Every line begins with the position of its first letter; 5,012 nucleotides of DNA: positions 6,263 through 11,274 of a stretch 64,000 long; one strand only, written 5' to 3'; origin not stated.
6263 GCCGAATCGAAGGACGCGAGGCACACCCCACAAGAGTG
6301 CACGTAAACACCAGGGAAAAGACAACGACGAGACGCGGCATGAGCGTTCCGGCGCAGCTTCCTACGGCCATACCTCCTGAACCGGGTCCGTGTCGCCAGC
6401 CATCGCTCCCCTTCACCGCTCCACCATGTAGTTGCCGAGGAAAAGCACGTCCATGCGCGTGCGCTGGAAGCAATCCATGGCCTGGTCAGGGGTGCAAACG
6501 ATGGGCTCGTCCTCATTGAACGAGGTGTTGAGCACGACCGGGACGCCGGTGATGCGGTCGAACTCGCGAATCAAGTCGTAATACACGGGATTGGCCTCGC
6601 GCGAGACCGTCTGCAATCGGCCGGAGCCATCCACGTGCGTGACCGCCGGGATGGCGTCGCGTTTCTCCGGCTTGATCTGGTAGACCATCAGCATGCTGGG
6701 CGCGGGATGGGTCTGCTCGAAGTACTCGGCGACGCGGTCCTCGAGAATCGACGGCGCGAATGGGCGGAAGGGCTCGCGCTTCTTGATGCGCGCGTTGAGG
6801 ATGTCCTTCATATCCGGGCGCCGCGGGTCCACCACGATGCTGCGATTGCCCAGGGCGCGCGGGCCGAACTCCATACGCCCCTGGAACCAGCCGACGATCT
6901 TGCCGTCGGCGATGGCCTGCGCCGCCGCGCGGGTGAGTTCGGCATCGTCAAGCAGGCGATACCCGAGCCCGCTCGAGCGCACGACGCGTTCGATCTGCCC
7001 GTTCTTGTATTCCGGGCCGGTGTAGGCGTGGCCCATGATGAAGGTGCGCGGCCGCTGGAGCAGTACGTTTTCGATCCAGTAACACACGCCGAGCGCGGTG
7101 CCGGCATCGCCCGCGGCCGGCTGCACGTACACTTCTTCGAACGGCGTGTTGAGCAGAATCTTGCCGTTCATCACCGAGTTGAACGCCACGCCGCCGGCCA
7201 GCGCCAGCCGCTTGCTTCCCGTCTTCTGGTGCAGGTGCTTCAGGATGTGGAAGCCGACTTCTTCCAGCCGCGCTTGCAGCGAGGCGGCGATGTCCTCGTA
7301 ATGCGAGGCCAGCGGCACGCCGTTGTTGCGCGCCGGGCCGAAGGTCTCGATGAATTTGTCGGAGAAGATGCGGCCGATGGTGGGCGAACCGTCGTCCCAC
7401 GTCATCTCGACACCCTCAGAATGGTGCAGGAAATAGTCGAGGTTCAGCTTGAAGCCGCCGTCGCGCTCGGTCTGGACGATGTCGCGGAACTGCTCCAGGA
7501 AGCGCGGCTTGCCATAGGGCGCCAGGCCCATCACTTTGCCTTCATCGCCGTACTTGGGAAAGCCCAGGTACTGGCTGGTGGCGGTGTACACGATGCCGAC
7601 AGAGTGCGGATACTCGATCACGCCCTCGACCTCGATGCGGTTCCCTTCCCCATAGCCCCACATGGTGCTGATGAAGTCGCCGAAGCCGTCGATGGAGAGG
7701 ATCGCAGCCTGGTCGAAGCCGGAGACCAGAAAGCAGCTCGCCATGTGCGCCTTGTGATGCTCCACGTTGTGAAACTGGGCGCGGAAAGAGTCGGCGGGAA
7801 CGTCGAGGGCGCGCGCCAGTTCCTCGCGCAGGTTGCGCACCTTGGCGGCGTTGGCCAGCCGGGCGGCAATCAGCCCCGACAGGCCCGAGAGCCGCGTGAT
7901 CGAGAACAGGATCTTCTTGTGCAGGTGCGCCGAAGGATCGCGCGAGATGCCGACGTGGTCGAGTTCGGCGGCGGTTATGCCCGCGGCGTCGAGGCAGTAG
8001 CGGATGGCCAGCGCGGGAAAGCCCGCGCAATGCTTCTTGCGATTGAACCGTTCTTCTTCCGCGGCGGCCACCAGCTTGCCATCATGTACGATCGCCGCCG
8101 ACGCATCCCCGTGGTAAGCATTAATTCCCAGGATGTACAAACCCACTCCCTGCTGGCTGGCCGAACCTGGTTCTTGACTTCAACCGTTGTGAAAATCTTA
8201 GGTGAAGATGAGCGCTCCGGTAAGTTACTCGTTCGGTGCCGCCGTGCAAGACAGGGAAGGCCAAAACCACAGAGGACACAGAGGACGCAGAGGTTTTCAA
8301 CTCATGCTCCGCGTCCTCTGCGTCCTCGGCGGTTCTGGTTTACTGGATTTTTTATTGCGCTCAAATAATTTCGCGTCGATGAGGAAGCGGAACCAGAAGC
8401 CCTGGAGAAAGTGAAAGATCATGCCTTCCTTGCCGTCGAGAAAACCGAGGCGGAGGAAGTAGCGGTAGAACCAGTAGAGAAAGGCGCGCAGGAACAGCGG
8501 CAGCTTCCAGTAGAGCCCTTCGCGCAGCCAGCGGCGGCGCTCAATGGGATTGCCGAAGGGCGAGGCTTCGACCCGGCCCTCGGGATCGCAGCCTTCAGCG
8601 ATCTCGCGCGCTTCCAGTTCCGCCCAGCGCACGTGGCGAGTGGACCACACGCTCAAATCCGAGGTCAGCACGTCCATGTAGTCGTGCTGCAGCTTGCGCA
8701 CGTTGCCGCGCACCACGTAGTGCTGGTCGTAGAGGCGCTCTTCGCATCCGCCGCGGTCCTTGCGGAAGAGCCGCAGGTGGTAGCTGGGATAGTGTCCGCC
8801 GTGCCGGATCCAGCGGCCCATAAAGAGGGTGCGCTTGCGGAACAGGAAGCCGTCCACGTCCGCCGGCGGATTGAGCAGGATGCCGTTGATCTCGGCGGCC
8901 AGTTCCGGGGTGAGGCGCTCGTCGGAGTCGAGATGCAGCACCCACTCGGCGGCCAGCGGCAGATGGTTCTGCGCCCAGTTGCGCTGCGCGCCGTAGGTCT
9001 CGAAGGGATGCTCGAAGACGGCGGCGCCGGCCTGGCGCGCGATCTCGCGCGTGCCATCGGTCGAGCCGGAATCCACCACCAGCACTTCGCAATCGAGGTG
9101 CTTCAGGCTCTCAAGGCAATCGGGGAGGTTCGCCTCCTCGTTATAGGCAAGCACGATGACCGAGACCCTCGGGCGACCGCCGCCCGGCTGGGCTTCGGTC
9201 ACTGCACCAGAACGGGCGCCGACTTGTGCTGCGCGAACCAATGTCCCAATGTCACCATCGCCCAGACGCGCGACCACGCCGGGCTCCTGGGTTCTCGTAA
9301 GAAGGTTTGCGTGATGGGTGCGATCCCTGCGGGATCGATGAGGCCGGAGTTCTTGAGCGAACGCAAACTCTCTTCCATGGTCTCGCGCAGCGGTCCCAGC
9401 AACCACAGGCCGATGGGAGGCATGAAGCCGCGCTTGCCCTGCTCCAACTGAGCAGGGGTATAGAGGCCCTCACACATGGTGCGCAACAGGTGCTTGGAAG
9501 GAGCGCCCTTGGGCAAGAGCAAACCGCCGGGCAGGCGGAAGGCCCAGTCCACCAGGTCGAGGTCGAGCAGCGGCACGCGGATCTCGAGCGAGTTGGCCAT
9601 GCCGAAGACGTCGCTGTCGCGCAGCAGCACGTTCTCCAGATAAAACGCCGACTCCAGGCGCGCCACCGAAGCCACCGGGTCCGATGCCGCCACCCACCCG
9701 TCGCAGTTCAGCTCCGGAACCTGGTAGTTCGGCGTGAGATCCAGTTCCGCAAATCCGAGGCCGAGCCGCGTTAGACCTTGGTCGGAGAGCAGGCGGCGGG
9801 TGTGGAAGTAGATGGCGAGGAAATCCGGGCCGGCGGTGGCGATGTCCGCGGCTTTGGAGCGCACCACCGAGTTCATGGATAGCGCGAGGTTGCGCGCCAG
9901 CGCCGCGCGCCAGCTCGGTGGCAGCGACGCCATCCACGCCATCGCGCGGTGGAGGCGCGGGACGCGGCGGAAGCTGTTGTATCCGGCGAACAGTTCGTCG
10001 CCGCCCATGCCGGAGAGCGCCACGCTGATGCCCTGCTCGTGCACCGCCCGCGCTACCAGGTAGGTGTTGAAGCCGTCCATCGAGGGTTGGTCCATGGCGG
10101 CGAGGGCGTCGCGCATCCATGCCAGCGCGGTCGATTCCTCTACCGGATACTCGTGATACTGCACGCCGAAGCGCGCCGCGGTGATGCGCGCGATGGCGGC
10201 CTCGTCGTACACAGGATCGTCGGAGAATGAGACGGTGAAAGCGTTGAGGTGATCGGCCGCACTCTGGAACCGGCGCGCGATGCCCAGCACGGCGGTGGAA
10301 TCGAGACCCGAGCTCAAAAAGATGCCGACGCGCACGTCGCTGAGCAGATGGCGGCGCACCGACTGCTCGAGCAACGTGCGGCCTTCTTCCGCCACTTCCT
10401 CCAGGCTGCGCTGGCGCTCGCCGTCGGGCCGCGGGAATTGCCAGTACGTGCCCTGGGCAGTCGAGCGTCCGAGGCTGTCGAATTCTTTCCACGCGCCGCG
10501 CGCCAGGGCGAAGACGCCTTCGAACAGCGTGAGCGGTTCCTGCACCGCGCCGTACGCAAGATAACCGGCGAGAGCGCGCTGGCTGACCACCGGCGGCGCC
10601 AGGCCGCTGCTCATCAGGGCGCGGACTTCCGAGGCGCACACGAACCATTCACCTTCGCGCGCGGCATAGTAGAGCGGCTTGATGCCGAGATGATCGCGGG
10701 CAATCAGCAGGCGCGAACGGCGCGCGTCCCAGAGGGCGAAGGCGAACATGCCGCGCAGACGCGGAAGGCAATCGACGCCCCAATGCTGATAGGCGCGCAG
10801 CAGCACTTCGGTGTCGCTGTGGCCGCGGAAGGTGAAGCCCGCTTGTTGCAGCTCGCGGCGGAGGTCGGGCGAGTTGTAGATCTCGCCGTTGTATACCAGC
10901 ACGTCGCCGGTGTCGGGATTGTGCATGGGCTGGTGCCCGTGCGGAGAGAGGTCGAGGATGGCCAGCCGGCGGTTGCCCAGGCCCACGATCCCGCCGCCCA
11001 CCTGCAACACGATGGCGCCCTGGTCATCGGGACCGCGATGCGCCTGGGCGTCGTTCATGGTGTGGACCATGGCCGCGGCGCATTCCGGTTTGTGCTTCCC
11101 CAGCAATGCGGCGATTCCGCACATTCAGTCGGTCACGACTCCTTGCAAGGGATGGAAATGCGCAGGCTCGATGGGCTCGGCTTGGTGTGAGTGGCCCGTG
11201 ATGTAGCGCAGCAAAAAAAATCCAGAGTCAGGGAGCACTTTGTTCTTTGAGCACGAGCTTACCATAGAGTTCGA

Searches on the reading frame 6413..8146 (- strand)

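Call 60: search_protein_families(library=pfam, proteins=[window:6413-8146:-], max_evalue=0.00001)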
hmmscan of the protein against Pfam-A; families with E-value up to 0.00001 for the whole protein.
window:6413-8146:- (577 aa): 2 families
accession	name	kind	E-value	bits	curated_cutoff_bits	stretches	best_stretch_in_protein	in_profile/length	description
PF16861.10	Carbam_trans_C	-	3.7e-74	248.3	27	1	409-577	1-170/170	Carbamoyltransferase C-terminus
PF02543.21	Carbam_trans_N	-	1e-58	199.9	24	1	5-354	2-344/346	Carbamoyltransferase N-terminus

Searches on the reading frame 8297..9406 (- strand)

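Call 60: search_protein_families(library=pfam, proteins=[window:8297-9406:-], max_evalue=0.00001)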
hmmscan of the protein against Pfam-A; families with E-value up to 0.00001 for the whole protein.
window:8297-9406:- (369 aa): 2 families
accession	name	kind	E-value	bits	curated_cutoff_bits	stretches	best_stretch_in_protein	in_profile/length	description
PF00535.33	Glycos_transf_2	-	2.3e-18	67.1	23.3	1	82-205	1-131/168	Glycosyl transferase family 2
PF13704.12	Glyco_tranf_2_4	-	5.7e-06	27.2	27.5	0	89-165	2-84/98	Glycosyl transferase family 2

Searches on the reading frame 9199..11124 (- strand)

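Call 60: search_protein_families(library=pfam, proteins=[window:9199-11124:-], max_evalue=0.00001)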
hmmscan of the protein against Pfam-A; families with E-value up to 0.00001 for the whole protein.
window:9199-11124:- (641 aa): 3 families
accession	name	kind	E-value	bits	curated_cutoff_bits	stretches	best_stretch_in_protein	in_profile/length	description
PF00733.27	Asn_synthase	-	1.7e-66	225.8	21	1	249-629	3-352/354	Asparagine synthase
PF13537.11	GATase_7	-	5.3e-46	156.1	25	1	52-171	2-122/123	Glutamine amidotransferase domain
PF13522.11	GATase_6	-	1.3e-43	148.6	27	1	32-166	1-130/130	Glutamine amidotransferase domain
